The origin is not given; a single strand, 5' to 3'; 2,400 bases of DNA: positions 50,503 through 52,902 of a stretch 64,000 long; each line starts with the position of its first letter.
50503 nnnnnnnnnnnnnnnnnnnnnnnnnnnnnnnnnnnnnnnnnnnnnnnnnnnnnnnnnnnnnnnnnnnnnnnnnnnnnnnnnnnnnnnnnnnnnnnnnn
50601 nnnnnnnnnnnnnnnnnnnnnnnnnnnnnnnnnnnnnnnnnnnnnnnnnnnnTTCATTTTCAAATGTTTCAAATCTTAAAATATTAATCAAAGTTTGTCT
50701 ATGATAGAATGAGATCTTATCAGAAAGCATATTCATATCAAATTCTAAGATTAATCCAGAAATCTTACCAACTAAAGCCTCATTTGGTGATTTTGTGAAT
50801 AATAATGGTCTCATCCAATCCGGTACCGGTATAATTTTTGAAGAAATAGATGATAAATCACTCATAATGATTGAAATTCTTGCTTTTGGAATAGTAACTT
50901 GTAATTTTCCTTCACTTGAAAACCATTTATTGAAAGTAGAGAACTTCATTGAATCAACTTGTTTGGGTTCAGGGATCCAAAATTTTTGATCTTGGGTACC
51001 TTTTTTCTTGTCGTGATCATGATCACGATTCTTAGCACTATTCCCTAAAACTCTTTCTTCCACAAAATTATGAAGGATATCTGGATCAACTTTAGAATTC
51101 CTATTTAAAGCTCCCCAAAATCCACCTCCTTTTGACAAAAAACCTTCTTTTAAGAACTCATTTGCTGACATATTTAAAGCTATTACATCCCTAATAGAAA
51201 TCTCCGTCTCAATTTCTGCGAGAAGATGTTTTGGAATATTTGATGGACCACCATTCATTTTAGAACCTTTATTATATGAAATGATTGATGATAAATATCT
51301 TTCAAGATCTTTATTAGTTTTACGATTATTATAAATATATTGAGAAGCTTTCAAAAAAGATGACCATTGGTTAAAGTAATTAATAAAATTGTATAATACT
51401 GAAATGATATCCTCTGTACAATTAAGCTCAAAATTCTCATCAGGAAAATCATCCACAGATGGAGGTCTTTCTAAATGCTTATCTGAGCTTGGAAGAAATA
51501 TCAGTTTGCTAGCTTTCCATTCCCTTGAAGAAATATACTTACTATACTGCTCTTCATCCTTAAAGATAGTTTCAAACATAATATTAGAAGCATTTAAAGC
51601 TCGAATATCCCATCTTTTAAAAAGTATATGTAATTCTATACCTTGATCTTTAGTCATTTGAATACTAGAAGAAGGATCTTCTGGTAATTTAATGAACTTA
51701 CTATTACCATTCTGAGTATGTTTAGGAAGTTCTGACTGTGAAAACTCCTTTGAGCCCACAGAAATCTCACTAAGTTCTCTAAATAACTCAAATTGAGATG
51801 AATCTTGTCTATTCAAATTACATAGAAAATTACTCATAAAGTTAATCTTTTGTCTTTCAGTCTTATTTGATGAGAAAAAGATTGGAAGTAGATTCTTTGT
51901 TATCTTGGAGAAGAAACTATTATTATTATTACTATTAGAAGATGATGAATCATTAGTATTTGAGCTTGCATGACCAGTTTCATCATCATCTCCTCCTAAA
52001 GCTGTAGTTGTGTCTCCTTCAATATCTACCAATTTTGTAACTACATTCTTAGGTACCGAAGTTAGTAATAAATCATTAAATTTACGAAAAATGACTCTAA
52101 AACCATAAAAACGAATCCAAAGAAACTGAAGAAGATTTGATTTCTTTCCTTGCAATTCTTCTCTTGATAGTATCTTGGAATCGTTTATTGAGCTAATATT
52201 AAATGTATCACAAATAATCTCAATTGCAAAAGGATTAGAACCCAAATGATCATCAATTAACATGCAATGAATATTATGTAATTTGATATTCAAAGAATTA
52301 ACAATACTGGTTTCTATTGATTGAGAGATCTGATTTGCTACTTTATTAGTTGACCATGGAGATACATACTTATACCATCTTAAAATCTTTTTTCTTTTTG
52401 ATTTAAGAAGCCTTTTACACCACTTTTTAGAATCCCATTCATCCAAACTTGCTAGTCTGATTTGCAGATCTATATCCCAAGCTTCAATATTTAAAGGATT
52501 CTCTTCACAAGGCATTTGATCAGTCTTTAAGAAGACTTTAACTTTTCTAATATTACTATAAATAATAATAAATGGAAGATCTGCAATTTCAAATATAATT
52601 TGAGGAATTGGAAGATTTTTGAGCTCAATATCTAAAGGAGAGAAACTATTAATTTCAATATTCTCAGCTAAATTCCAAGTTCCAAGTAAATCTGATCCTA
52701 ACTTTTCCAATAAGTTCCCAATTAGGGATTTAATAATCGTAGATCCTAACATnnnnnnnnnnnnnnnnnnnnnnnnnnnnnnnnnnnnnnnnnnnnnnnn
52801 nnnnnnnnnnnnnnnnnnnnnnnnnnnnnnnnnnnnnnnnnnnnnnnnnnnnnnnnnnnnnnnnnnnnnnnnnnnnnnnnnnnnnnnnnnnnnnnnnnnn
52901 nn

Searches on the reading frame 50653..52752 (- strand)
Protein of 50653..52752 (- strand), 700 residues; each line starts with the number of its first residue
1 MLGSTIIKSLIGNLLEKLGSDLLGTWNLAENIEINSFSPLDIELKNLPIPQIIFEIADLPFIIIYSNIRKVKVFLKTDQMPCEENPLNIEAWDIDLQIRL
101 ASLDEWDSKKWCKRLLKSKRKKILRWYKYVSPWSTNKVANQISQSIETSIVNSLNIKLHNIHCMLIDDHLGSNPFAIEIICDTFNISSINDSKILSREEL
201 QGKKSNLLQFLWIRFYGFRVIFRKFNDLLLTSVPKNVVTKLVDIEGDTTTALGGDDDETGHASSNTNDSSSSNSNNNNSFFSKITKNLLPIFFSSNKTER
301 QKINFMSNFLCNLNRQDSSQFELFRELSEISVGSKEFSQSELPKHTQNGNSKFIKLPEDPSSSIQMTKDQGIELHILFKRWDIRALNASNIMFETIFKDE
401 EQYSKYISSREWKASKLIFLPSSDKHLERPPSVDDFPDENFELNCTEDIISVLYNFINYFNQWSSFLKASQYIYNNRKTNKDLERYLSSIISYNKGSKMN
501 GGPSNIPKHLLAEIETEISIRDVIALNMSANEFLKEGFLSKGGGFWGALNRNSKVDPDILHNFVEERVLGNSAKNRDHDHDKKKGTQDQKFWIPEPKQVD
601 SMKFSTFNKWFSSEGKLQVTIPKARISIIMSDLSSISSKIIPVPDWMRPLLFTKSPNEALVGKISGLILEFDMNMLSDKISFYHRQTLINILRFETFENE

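Call 37: search_protein_representatives(alignment_id=A3)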
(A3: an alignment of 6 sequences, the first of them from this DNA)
Query: 6 sequences, 688 profile positions. Proteins with E-value up to 0.001 (for the whole library): 26; up to 1e-10: 19; up to 1e-30: 6. The best 26 are listed.
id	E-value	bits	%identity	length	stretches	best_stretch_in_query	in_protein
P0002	0.0e+00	1199.1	-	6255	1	2-688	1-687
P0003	0.0e+00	1171.1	-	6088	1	1-688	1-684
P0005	0.0e+00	1122.0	-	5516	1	1-688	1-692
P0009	2.8e-135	468.8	-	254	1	2-243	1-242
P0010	1.9e-50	188.4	-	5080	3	9-299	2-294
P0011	2.3e-40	155.1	-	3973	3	6-229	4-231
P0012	3.7e-26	108.1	-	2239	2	34-228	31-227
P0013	6.0e-25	104.1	-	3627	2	7-215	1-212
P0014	8.5e-22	93.7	-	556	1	85-225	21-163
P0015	5.1e-19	84.5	-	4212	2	66-384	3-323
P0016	3.6e-17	78.4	-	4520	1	8-463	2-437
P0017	6.2e-16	74.3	-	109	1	99-180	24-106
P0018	1.0e-14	70.3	-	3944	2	11-226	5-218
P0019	2.1e-14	69.3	-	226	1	98-180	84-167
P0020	6.9e-14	67.6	-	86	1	99-180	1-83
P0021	1.9e-12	62.8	-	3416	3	11-380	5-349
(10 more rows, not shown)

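Call 38: search_protein_families(library=pfam, proteins=[P0011, P0013, P0012], max_evalue=0.01)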
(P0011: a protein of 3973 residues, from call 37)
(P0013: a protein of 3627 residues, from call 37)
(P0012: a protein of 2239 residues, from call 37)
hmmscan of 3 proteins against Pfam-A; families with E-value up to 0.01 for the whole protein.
P0011 (3973 aa): 0 families

P0013 (3627 aa): 1 family
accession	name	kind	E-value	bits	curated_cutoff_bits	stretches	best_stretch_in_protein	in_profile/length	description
PF25036.2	VPS13_VAB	-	1.5e-05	24.2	22.6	1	2358-2557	31-208/570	Vacuolar-sorting associated protein 13, adaptor binding domain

P0012 (2239 aa): 0 families

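Call 39: search_protein_families(library=pfam, proteins=[P0015, P0016], max_evalue=0.01)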
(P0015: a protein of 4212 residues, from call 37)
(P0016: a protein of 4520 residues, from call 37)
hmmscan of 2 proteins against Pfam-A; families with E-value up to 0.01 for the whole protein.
P0015 (4212 aa): 1 family
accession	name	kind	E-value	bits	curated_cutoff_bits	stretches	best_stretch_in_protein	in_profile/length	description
PF25036.2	VPS13_VAB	-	4.8e-06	25.8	22.6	1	3711-3809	362-447/570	Vacuolar-sorting associated protein 13, adaptor binding domain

P0016 (4520 aa): 0 families

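Call 40: predict_structure(alignment_id=A3)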
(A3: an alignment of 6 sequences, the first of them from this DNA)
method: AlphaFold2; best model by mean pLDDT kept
length: 700 residues; sequences in the alignment: 6
mean_pLDDT: 38.3   pTM: 0.32
mean pLDDT of the five models: 38.3, 34.6, 33.8, 33.8, 28.2
residues with pLDDT >= 90: 0; 70-90: 4; 50-70: 115; < 50: 581
segments of 3 or more residues with pLDDT < 50: 1-30, 36-40, 47-60, 101-152, 168-176, 189-397, 402-615, 630-642, 653-664, 677-689, 698-700
pLDDT, mean of each block of 10 residues (from residue 1): 29 35 38 49 51 41 56 60 59 61 40 28 28 27 37 61 54 49 59 36 34 27 25 23 22 21 22 27 32 38 41 30 25 24 25 39 39 37 34 44 45 33 33 34 32 36 29 29 42 36 37 35 37 38 37 42 41 33 27 23 30 51 57 42 50 47 52 53 41 47
secondary structure, 60 per line:
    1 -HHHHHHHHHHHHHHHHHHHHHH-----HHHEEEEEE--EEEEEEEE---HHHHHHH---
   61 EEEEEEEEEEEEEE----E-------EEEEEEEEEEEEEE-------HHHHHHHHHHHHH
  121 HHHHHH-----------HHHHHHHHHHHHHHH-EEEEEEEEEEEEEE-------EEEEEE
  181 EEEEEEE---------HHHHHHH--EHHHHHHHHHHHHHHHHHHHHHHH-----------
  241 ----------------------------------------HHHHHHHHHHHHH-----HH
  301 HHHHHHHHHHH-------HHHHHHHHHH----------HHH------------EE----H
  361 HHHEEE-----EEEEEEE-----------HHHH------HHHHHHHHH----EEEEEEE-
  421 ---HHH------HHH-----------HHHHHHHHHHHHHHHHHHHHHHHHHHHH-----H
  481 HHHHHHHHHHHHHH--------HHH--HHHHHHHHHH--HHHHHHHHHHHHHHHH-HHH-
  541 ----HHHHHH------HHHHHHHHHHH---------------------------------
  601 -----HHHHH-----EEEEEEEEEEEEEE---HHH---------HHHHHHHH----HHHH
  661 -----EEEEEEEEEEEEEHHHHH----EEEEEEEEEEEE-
elements in order (helices of 4 or more, strands of 3 or more residues): H2-23 E32-37 E40-47 H51-57 E61-74 E87-100 H108-126 H138-152 E154-167 E175-187 H197-203 H207-229 H281-293 H299-311 H319-328 H360-363 E364-366 E372-378 H390-393 H400-408 E413-419 H447-474 H480-494 H508-517 H520-535 H545-550 H557-567 H606-610 E616-629 H645-652 H657-660 E666-678 H679-683 E688-699

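Call 42: list_cluster_members(proteins=[P0010, P0011, P0012, P0013, P0015, P0016, P0018, P0021, P0009, P0014])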
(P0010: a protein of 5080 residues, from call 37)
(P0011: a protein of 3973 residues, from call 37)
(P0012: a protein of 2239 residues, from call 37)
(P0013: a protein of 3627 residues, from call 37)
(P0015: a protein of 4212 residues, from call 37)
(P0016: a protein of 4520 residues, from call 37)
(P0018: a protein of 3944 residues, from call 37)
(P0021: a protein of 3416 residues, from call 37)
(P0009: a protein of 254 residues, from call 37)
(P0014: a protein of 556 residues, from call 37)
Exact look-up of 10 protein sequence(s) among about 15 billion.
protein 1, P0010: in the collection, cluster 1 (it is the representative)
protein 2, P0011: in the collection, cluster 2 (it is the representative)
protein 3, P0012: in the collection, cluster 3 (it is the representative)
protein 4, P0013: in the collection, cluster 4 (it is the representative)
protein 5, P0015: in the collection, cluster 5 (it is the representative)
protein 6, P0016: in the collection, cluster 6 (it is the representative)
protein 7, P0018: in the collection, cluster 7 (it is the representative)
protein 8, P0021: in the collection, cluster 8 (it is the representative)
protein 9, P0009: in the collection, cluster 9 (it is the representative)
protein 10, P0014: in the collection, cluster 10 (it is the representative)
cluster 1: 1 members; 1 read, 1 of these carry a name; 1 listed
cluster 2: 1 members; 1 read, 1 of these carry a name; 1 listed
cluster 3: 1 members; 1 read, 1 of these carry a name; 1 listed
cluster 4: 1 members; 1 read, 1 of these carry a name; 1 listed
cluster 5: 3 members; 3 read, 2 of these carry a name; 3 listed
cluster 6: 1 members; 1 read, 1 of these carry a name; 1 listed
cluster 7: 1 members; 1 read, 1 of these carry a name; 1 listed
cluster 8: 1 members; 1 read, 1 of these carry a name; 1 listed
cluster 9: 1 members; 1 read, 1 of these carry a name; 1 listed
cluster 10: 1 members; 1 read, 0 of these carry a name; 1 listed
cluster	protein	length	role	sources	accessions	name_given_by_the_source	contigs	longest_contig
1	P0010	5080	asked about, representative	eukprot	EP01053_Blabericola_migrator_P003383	 ...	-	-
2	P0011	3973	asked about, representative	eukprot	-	GHVP01014977.1.p1 GENE.GHVP01014977.1~~GHVP01014977.1.p1 ORF type:complete len:3974 ...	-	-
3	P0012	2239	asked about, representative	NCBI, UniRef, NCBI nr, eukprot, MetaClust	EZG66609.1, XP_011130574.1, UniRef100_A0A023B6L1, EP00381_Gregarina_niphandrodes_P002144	hypothetical protein GNI_078570 [Gregarina niphandrodes] | Uncharacterized protein n=1 Tax=Gregarina niphandrodes TaxID=110365 RepID=A0A023B6L1_GRENI | XP_011130574.1 hypothetical protein GNI_078570 [Gregarina niphandrodes]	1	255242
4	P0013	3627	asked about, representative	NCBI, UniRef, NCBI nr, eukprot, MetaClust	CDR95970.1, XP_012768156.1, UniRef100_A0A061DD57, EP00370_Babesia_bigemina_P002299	hypothetical protein, conserved [Babesia bigemina] | Uncharacterized protein n=1 Tax=Babesia bigemina TaxID=5866 RepID=A0A061DD57_BABBI | XP_012768156.1 hypothetical protein, conserved [Babesia bigemina]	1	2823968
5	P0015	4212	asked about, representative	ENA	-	-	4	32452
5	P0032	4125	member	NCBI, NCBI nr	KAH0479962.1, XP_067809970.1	MAG: uncharacterized protein KVP18_000956 [Porospora cf. gigantea A] | MAG: hypothetical protein KVP18_000956 [Porospora cf. gigantea A]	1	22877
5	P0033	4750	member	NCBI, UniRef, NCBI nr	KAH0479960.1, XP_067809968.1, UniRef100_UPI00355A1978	MAG: uncharacterized protein KVP18_000956 [Porospora cf. gigantea A] | uncharacterized protein n=3 Tax=Porospora cf. gigantea A TaxID=2853593 RepID=UPI00355A1978 | MAG: hypothetical protein KVP18_000956 [Porospora cf. gigantea A]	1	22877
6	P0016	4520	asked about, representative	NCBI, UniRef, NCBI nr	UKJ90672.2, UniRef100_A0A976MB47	hypothetical protein MACJ_001606 [Theileria orientalis] | Chorein N-terminal domain-containing protein n=1 Tax=Theileria orientalis TaxID=68886 ...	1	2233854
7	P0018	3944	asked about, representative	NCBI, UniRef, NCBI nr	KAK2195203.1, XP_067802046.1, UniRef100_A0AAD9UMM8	bifunctional Initiation factor eIF-4 gamma [Babesia duncani] | Bifunctional Initiation factor eIF-4 gamma n=1 Tax=Babesia duncani TaxID=323732 ...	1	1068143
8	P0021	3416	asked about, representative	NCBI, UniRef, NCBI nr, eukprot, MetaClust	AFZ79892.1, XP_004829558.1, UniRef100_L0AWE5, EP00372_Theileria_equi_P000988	hypothetical protein BEWA_027410 [Theileria equi strain WA] | Uncharacterized protein n=1 Tax=Theileria equi strain WA TaxID=1537102 RepID=L0AWE5_THEEQ | XP_004829558.1 hypothetical protein BEWA_027410 [Theileria equi strain WA]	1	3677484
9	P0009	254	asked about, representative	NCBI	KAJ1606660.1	hypothetical protein OIY81_3145, partial [Cryptosporidium canis]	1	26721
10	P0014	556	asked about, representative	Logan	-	-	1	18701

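Call 80: fold_search(model_id=the predicted structure, library=pdb)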
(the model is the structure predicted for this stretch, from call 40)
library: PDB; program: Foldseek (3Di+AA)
matches with E <= 10: 93; with E <= 0.001: 6
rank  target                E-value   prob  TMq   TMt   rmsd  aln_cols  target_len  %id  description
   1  6cbc_B                3.5e-07  1.00  0.17  0.37   7.3       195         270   17  Crystal structure of an N-terminal fragment of Vps13. (released 2018-08-08)
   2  6a9j_B                1.9e-04  1.00  0.15  0.26   7.5       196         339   14  Crystal structure of the PE-bound N-terminal domain of Atg2 (released 2019-03-20)
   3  6a9e_B                2.1e-04  1.00  0.12  0.23   7.7       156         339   13  Crystal structure of the N-terminal domain of Atg2 (released 2019-03-20)
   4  6cbc_A                2.1e-04  1.00  0.13  0.29   8.0       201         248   15  Crystal structure of an N-terminal fragment of Vps13. (released 2018-08-08)
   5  6a9e_A                2.1e-04  1.00  0.14  0.24   9.1       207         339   14  Crystal structure of the N-terminal domain of Atg2 (released 2019-03-20)
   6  6a9j_A                2.4e-04  1.00  0.14  0.24   9.6       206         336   15  Crystal structure of the PE-bound N-terminal domain of Atg2 (released 2019-03-20)
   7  8pv1_Cf               6.2e-02  0.06  0.05  0.10  14.9       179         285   11  Chaetomium thermophilum pre-60S State 6 - pre-5S rotation - L1 intermediate - composite structure (released 2023-11-15)
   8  8i9r_Cy               9.2e-02  0.06  0.05  0.11  15.2       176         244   11  Cryo-EM structure of a Chaetomium thermophilum pre-60S ribosomal subunit - State 5S RNP (released 2023-05-17)
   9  6hrs_B                8.4e-01  0.08  0.04  0.11  10.3        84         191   14  Structure of the TRPML2 ELD at pH 4.5 (released 2019-06-19)
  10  7n9r                  8.9e-01  0.02  0.05  0.02  19.3       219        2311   12  state 4 of TcdB and FZD2 at pH5 (released 2022-03-02)
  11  5ye5_A                1.1e+00  0.08  0.05  0.07   8.2        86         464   12  structure of endo-lysosomal TRPML1 channel inserting into nanodisc (released 2017-11-15)
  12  5wxl_C                1.1e+00  0.02  0.06  0.12  15.3       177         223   12  Crystal structure of the Rrs1 and Rpf2 complex (released 2017-01-25)
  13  6hrs_C                1.4e+00  0.07  0.05  0.13   8.8        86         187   13  Structure of the TRPML2 ELD at pH 4.5 (released 2019-06-19)
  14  4kgh_A                1.4e+00  0.03  0.04  0.10  11.2        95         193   13  Crystal Structure of human splunc1 lacking the secretion signal sequence (released 2013-09-25)
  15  6hrs_H                1.5e+00  0.06  0.04  0.12   9.2        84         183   13  Structure of the TRPML2 ELD at pH 4.5 (released 2019-06-19)
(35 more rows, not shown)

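Call 84: search_solved_structures(query=A3, max_evalue=1, show_alignments=0)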
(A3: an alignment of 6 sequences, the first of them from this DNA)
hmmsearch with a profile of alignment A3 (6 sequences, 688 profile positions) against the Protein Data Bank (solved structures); distinct sequences matched with E-value up to 1: 2.
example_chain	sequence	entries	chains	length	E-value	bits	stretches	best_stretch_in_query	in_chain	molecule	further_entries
6cbc_A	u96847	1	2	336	0.074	14.5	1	45-191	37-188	Vacuolar protein sorting-associated protein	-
9yrm_B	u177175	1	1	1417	0.67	11.4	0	46-190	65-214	Intermembrane lipid transfer protein VPS13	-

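Call 108: search_protein_families(library=pfam, proteins=[P0018, P0021], max_evalue=0.01)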
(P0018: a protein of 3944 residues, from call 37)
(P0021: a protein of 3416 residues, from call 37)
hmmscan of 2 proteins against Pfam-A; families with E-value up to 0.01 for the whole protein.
P0018 (3944 aa): 1 family
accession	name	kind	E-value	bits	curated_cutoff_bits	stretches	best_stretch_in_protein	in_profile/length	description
PF02847.23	MA3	-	3.8e-19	69.2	23.2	1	3749-3855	1-113/113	MA3 domain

P0021 (3416 aa): 1 family
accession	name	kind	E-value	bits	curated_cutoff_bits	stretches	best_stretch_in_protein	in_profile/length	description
PF25036.2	VPS13_VAB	-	0.0012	17.9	22.6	0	2199-2365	67-207/570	Vacuolar-sorting associated protein 13, adaptor binding domain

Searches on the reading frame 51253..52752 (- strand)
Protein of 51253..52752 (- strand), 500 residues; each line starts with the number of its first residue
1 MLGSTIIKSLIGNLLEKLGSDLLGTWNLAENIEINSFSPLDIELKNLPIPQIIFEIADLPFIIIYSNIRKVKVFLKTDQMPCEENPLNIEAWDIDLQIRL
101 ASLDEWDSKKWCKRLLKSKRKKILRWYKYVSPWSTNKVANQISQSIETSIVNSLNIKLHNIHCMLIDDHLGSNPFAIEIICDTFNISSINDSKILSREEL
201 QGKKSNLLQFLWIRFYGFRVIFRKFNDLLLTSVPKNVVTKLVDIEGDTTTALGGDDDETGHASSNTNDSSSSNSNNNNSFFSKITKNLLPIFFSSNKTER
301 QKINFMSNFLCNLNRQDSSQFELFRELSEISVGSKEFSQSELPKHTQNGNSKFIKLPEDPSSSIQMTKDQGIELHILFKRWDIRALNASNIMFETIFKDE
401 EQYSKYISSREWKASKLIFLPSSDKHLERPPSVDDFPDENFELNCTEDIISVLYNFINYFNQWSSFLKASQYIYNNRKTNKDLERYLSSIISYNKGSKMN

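Call 6: search_protein_families(library=pfam, proteins=[window:51253-52752:-], max_evalue=10)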
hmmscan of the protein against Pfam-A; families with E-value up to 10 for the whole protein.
window:51253-52752:- (500 aa): 0 families

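Call 7: search_solved_structures(query=window:51253-52752:-, max_evalue=10)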
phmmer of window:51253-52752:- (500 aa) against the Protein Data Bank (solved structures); distinct sequences matched with E-value up to 10: 10.
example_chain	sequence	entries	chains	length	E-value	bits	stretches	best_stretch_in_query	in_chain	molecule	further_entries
8vur_L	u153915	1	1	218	0.0025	19.8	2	426-494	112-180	003-102 Light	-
2w0l_A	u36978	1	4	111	0.074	14.9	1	427-494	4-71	V1-22 protein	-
6cbc_A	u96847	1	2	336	0.14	14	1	42-189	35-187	Vacuolar protein sorting-associated protein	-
10op_N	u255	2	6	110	0.46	12.3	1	427-482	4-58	523S Light Chain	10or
9oka_E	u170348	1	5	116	0.89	11.3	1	427-494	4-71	Immunoglobulin l6 light-chain AL-224L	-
8vuy_K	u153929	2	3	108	1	11.2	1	427-494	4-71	003-102 Light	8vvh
8vuh_L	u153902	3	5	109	1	11.1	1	427-494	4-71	003-102 Light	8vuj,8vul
7xw7_A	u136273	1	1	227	1.2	10.9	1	408-480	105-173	K1-70 scFv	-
2mmx_A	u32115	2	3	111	1.3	10.8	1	427-494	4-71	V1-22 protein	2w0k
9y0a_B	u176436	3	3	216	1.5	10.6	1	427-477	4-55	hIgE Fab 2H22 light chain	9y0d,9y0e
